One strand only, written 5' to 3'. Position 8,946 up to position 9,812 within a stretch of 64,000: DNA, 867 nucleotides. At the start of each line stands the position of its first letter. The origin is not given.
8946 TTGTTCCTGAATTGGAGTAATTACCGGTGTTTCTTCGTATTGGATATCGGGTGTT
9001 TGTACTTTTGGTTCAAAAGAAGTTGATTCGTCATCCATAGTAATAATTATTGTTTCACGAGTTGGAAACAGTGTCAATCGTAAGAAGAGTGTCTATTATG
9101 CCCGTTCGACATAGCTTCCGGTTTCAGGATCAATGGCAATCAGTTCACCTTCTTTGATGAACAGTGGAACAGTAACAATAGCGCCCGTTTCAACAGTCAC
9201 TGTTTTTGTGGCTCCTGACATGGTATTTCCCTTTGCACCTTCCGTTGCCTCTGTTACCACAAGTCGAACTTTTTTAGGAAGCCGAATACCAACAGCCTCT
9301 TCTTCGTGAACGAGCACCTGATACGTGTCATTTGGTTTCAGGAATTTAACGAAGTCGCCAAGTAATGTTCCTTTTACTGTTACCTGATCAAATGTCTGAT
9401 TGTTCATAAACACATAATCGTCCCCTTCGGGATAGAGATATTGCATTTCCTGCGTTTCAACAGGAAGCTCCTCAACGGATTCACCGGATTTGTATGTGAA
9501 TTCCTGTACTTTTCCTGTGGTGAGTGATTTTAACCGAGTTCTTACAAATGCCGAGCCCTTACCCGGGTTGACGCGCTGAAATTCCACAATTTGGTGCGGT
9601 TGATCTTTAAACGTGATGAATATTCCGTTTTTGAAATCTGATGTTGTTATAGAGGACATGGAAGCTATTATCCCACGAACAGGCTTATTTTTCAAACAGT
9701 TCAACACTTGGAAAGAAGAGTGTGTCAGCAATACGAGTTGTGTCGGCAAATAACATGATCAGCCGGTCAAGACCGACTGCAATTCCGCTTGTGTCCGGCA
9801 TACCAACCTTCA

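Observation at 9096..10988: EF-P / EpmA (beta-lysylation) operon in a reduced genome, with an ATGA-coupled small membrane protein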

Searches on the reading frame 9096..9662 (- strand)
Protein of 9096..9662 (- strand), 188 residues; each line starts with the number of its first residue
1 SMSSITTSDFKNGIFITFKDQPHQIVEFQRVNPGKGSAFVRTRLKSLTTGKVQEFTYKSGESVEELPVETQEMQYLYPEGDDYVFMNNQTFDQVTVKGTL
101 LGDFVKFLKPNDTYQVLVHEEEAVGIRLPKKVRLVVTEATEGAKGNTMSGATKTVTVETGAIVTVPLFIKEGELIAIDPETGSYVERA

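Call 4: search_protein_families(library=ncbifam, proteins=[window:9096-9662:-], max_evalue=0.01)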
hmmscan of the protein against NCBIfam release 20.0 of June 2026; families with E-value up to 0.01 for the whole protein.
window:9096-9662:- (188 aa): 8 families
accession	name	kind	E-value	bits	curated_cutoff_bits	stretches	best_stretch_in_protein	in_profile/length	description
TIGR00038.1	efp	equivalog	1.6e-67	226.7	185.8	1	5-188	1-184/184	elongation factor P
NF001810.0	PRK00529.1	subfamily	1.7e-66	223.4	161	1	5-188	3-186/187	elongation factor P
NF009090.0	PRK12426.1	equivalog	5.9e-34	117.3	226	1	6-187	3-184/185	elongation factor P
NF003392.1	PRK04542.1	equivalog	6.3e-31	107.8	216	1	7-188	3-187/187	elongation factor P-like protein EfpL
NF011175.0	PRK14578.1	equivalog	3.4e-30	104.9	301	1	5-188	2-187/187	elongation factor P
TIGR02178.1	yeiP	equivalog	3e-26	92.7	264.05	1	8-188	3-186/186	elongation factor P-like protein YeiP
NF003076.0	PRK03999.1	equivalog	3.1e-08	33.3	138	1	6-116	7-116/129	translation initiation factor IF-5A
TIGR00037.1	eIF_5A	equivalog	0.0013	18.5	75.45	1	5-97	7-100/130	translation initiation factor IF-5A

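Call 5: search_protein_families(library=pfam, proteins=[window:9096-9662:-], max_evalue=0.01)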
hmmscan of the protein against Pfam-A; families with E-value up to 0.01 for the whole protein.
window:9096-9662:- (188 aa): 3 families
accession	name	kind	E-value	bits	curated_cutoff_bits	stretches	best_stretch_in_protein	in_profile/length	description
PF09285.17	Elong-fact-P_C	-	3e-21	75.3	25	1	132-187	1-56/56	Elongation factor P, C-terminal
PF08207.18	EFP_N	-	4e-21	75.2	23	1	6-63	1-58/58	Elongation factor P (EF-P) KOW-like domain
PF01132.26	EFP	-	1.7e-19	69.9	27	1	72-124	2-54/54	Elongation factor P (EF-P) OB domain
